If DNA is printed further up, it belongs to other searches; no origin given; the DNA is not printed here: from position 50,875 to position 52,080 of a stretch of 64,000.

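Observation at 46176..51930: Complete DSF-family (RpfF/RpfC/RpfG-like) cell-cell signalling locus in a Pseudomonas-like marine-type genome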

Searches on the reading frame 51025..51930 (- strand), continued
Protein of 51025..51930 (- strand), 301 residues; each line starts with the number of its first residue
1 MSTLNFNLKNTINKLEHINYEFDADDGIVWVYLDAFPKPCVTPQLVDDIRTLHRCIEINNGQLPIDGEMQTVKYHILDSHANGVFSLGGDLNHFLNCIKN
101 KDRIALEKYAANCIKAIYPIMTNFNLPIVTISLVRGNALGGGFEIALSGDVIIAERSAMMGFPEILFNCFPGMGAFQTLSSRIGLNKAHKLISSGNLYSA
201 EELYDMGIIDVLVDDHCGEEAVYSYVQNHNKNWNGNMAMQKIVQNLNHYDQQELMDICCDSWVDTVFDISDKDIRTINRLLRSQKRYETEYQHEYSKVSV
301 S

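Call 27: find_encoding_contigs(protein=P0013, flank=8000, max_places=1)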
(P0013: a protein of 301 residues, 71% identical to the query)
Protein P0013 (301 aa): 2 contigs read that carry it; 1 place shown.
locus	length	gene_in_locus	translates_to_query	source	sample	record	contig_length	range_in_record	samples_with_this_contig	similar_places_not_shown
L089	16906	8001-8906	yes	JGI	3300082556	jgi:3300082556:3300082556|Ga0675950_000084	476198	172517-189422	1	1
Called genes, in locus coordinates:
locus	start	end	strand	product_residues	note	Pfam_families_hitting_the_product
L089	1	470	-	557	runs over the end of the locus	PF01268:FTHFS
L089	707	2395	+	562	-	PF00654:Voltage_CLC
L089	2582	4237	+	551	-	PF06418:CTP_synth_N, PF00117:GATase, PF07722:Peptidase_C26 (weak)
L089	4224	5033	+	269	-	PF00793:DAHP_synth_1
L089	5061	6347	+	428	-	PF03952:Enolase_N, PF07476:MAAL_C (faint), PF00113:Enolase_C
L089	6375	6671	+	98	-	PF04977:DivIC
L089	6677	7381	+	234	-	PF01128:IspD, PF12804:NTP_transf_3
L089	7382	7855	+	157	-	PF02542:YgbB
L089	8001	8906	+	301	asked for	PF16113:ECH_2, PF00378:ECH_1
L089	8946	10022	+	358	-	PF00487:FA_desaturase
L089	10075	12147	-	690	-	PF00512:HisKA, PF02518:HATPase_c, PF00072:Response_reg, PF01627:Hpt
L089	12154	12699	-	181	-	PF01713:Smr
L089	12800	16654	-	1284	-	PF18076:FGAR-AT_N, PF18072:FGAR-AT_linker, PF02769:AIRS_C, PF22689:FGAR-AT_PurM_N-like, PF02769:AIRS_C, PF13507:GATase_5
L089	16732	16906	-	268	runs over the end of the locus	PF03958:Secretin_N, PF00263:Secretin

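Call 37: list_cluster_members(proteins=[window:51025-51930:-, window:47271-49826:+, window:46176-47252:+, window:53605-54888:-, window:55718-57373:-])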
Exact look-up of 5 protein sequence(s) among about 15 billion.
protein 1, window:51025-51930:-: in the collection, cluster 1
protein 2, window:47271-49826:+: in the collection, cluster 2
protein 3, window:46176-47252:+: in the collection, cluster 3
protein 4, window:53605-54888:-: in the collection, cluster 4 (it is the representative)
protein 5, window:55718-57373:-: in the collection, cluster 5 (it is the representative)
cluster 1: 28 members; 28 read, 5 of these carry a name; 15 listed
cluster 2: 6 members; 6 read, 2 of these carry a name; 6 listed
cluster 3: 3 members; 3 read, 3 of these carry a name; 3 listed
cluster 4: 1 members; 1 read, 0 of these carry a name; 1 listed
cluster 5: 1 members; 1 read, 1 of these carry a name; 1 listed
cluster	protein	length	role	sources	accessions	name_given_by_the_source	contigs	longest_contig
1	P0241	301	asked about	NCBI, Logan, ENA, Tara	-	strand:- start:10996 stop:11901 length:906 start_codon:yes stop_codon:yes ...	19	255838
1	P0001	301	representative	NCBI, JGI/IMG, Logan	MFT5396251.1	MAG: DSF synthase [Gammaproteobacteria bacterium] | DSF synthase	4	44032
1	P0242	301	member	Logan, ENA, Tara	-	strand:+ start:4314 stop:5219 length:906 start_codon:yes stop_codon:yes gene_type:complete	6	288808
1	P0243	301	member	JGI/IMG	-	DSF synthase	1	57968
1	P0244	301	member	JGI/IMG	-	DSF synthase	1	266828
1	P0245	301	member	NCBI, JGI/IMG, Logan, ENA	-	-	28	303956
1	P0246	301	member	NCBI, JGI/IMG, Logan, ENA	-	-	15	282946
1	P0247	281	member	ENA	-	-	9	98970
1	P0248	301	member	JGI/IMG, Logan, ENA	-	-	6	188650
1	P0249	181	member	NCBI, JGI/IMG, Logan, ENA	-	-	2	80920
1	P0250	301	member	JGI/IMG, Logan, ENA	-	-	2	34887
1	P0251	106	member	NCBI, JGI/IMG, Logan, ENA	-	-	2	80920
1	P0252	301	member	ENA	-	-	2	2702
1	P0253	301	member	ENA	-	-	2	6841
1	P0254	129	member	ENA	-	-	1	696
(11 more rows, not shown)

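Call 46: search_dna_similar(query=window:51025-51930:-, collection=plasmids, mode=protein, max_evalue=1e-30, max_rows=25)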
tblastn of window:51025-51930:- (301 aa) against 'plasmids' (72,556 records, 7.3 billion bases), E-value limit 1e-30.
Records with a match: 14; places in all: 16; records where one place covers at least 80% of the query: 14.
Best place of each record, by identity: <60% 14.
By first word of the organism name: Burkholderia 5; Methylobacterium 4; Bosea 2; Sphingomonas 1; Methylorubrum 1; Methylibium 1.
By predicted mobility (MOB-suite, as given by PLSDB): non-mobilizable 11; mobilizable 2; conjugative 1.
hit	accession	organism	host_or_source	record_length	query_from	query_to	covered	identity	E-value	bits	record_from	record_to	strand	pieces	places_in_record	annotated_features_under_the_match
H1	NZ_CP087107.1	Methylobacterium sp. NMS14P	Coffea arabica,Pure culture,root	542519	12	298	95%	36.6%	8e-58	207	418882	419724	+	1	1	crotonase/enoyl-CoA hydratase family protein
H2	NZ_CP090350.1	Methylobacterium oryzae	single cell,soil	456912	12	298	95%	35.9%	2e-57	206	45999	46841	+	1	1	crotonase/enoyl-CoA hydratase family protein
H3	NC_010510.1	Methylobacterium radiotolerans JCM 2831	-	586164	12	298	95%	35.9%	2e-56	202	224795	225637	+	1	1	crotonase/enoyl-CoA hydratase family protein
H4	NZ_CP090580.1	Methylobacterium radiotolerans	Pure isolate,Urban soil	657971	12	286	91%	37.1%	2e-55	200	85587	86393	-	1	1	crotonase/enoyl-CoA hydratase family protein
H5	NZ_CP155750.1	Sphingomonas parapaucimobilis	Chinese cabbage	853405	10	286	92%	34.9%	7e-51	187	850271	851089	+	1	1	crotonase/enoyl-CoA hydratase family protein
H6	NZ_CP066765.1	Burkholderia ambifaria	Cell culture,Baijiu fermentation starter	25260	28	286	86%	35.1%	3e-43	164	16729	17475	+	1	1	none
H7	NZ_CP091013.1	Burkholderia cenocepacia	-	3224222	13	286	91%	32.5%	2e-42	162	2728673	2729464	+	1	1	none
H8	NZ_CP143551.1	Burkholderia multivorans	Homo sapiens,bronchoalveolar lavage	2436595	13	286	91%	32.5%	3e-41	159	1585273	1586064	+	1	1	none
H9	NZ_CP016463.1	Bosea sp. RAC05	Microbial isolate,Algal phycosphere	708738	29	286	86%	34.0%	9e-41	157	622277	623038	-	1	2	crotonase/enoyl-CoA hydratase family protein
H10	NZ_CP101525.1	Burkholderia arboris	mixed culture,soil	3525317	13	286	91%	31.8%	4e-42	161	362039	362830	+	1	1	none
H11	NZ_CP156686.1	Burkholderia stagnalis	Bacterial cells,soils collected in ...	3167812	22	286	88%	32.8%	5e-38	149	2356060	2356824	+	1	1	none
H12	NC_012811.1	Methylorubrum extorquens AM1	-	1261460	21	286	88%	32.3%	5e-41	158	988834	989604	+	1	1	none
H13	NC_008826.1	Methylibium petroleiphilum PM1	-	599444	12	284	91%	31.1%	2e-39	154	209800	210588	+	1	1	crotonase/enoyl-CoA hydratase family protein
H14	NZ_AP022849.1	Bosea sp. ANAM02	Callyspongia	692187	2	287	95%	28.6%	3e-41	159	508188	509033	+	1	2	crotonase/enoyl-CoA hydratase family protein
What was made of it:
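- RefSeq names related plasmid genes simply 'crotonase/enoyl-CoA hydratase family protein' (call 46).
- Tried and rejected: Plasmid search with the crotonase (call 46).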
